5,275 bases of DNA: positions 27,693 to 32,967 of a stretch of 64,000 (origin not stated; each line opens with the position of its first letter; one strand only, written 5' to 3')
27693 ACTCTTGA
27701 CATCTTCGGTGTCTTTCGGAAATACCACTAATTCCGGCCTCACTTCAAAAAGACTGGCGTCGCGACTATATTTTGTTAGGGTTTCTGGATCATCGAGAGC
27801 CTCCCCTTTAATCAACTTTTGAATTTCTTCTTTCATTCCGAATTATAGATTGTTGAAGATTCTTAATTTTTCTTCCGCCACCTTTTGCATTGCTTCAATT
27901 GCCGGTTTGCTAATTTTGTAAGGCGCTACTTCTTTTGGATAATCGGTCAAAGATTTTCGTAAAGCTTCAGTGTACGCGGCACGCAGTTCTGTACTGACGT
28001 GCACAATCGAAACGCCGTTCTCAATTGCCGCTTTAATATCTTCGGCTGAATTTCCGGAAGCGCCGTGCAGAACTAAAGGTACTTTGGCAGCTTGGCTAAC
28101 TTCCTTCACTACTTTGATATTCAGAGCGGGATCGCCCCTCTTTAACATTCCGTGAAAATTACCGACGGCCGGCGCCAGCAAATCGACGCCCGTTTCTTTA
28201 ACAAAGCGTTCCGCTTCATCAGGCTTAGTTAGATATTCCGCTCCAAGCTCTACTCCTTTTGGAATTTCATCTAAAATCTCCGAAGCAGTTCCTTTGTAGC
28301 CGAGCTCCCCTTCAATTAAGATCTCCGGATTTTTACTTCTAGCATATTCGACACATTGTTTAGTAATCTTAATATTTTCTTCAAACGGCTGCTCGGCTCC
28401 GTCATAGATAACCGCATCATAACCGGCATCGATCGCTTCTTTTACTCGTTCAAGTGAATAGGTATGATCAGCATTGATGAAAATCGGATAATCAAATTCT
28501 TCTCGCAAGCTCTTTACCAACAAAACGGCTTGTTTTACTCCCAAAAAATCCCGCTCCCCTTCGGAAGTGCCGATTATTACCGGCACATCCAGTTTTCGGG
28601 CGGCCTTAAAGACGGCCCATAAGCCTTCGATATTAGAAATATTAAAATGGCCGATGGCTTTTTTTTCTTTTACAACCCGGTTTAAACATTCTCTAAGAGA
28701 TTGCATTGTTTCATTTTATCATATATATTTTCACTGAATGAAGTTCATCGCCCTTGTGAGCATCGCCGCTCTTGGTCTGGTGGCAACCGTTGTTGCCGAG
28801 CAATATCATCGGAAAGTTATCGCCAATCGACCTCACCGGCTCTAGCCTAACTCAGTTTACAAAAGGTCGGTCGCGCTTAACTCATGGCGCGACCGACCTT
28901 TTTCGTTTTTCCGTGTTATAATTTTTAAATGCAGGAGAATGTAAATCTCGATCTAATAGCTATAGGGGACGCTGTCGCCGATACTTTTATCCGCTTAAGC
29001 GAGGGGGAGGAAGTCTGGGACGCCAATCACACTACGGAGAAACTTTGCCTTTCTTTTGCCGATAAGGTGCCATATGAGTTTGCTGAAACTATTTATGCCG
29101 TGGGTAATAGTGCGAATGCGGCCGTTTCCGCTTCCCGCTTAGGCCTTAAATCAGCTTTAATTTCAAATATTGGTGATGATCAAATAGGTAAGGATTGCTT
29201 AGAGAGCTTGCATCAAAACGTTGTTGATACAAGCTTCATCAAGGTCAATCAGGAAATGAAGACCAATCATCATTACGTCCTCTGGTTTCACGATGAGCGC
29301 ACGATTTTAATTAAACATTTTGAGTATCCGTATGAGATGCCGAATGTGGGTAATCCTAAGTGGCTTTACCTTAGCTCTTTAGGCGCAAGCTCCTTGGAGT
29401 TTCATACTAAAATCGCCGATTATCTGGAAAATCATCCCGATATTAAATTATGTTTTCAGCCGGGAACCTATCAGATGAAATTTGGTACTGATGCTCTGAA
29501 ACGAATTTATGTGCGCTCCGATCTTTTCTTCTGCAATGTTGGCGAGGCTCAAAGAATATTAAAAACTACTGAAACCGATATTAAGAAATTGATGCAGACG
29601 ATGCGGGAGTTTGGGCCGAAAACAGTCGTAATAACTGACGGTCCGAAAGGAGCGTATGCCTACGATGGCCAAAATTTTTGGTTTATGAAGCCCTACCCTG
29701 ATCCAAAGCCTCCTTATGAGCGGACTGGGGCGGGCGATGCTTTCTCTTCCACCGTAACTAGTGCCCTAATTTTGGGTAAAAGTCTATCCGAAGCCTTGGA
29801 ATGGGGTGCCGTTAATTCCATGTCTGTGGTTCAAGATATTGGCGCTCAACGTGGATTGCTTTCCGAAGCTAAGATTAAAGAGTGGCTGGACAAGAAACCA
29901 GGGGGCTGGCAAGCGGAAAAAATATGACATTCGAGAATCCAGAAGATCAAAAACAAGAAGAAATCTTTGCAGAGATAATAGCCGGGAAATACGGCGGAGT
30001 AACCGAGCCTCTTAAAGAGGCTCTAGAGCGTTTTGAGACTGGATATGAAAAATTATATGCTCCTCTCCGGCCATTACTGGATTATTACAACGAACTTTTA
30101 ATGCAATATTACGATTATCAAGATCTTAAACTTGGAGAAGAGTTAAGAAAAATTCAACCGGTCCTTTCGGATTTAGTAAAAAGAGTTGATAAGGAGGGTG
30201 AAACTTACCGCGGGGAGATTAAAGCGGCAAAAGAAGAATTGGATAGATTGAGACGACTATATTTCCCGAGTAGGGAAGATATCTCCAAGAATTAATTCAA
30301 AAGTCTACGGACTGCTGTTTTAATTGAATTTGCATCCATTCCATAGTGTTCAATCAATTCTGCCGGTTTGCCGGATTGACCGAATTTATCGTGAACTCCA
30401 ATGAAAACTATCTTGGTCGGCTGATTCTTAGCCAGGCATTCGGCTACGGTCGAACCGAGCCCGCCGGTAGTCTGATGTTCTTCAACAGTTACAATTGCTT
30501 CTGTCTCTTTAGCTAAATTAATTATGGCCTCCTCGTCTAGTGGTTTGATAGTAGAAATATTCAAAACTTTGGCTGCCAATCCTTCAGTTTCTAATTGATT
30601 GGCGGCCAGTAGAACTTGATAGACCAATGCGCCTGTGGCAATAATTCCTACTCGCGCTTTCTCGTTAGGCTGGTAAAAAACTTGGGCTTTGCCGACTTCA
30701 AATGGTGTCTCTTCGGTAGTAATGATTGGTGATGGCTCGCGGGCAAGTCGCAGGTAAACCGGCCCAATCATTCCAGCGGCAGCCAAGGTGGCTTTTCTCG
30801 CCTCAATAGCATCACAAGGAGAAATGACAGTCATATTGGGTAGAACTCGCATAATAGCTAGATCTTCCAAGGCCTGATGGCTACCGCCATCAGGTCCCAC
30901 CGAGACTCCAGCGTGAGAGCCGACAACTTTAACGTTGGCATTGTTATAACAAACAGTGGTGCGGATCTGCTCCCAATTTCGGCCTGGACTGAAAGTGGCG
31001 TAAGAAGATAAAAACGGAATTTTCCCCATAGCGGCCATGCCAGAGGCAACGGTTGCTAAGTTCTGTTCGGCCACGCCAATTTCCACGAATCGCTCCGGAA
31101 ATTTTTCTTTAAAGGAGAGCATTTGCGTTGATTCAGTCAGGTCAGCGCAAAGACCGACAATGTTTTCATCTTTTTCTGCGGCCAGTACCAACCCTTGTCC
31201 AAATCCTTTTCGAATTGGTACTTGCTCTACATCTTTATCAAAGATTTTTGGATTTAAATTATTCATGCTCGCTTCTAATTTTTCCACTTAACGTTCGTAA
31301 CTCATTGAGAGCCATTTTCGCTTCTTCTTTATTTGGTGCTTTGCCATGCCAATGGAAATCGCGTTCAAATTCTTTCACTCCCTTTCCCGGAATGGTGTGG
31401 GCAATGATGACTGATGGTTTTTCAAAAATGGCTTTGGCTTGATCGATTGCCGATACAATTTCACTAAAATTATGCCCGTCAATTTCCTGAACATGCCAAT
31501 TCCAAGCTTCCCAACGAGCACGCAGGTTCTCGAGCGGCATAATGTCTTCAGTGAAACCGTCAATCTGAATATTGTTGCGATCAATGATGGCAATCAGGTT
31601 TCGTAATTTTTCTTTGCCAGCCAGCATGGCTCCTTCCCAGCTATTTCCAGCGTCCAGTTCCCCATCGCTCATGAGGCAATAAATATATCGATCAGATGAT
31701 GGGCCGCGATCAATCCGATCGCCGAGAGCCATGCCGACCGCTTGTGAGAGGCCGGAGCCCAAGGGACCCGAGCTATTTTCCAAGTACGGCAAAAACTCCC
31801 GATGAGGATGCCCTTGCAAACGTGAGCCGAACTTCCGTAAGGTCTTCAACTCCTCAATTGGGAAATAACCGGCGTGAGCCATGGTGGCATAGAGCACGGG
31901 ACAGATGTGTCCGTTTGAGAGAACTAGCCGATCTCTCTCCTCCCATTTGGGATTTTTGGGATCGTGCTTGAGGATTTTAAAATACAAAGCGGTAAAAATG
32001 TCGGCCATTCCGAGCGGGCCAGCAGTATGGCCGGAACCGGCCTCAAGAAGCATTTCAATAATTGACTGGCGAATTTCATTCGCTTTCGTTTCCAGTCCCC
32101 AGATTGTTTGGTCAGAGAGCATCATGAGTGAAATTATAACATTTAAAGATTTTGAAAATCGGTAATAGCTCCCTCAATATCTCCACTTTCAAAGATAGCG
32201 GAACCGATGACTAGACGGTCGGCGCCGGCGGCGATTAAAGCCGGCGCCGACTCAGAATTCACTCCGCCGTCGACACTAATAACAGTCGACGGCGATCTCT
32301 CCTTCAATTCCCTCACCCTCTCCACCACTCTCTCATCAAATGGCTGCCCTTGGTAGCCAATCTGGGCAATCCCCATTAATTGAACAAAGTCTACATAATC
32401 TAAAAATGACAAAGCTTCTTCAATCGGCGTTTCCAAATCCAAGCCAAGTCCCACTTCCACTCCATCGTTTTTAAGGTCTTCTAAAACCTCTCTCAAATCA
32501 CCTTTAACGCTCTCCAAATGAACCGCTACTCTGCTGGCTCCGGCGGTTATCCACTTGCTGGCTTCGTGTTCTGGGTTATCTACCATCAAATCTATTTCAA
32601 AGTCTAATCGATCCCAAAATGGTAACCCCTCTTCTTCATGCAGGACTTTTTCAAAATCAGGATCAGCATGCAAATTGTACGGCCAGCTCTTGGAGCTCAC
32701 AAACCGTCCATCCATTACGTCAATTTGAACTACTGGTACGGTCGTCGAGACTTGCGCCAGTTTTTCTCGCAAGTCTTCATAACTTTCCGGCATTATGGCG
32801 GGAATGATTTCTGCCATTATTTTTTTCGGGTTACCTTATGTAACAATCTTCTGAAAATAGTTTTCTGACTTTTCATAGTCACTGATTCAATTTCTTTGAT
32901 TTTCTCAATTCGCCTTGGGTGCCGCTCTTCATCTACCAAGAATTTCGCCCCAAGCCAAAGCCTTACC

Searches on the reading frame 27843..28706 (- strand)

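Call 12: search_protein_families(library=pfam, proteins=[window:27843-28706:-], max_evalue=0.001)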
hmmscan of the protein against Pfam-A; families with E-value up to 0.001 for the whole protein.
window:27843-28706:- (287 aa): 3 families
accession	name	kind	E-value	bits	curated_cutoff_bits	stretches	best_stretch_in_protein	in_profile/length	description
PF01116.26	F_bP_aldolase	-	2.5e-76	257.3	25.5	1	3-285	2-273/277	Fructose-bisphosphate aldolase class-II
PF02581.23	TMP-TENI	-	4.4e-05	23.4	27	0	169-239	111-178/180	Thiamine monophosphate synthase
PF01070.24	FMN_dh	-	0.00023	20.8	24.9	0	187-238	197-246/350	FMN-dependent dehydrogenase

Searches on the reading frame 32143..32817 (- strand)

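Call 10: search_protein_families(library=pfam, proteins=[window:32143-32817:-], max_evalue=0.001)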
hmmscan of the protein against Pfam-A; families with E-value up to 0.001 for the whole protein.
window:32143-32817:- (224 aa): 2 families
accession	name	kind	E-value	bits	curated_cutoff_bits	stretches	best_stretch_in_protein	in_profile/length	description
PF00834.25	Ribul_P_3_epim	-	2.7e-34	118.8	21.1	1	4-209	2-198/198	Ribulose-phosphate 3 epimerase family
PF00977.27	His_biosynth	-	0.00014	21.8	23.6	0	156-213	56-110/228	Histidine biosynthesis protein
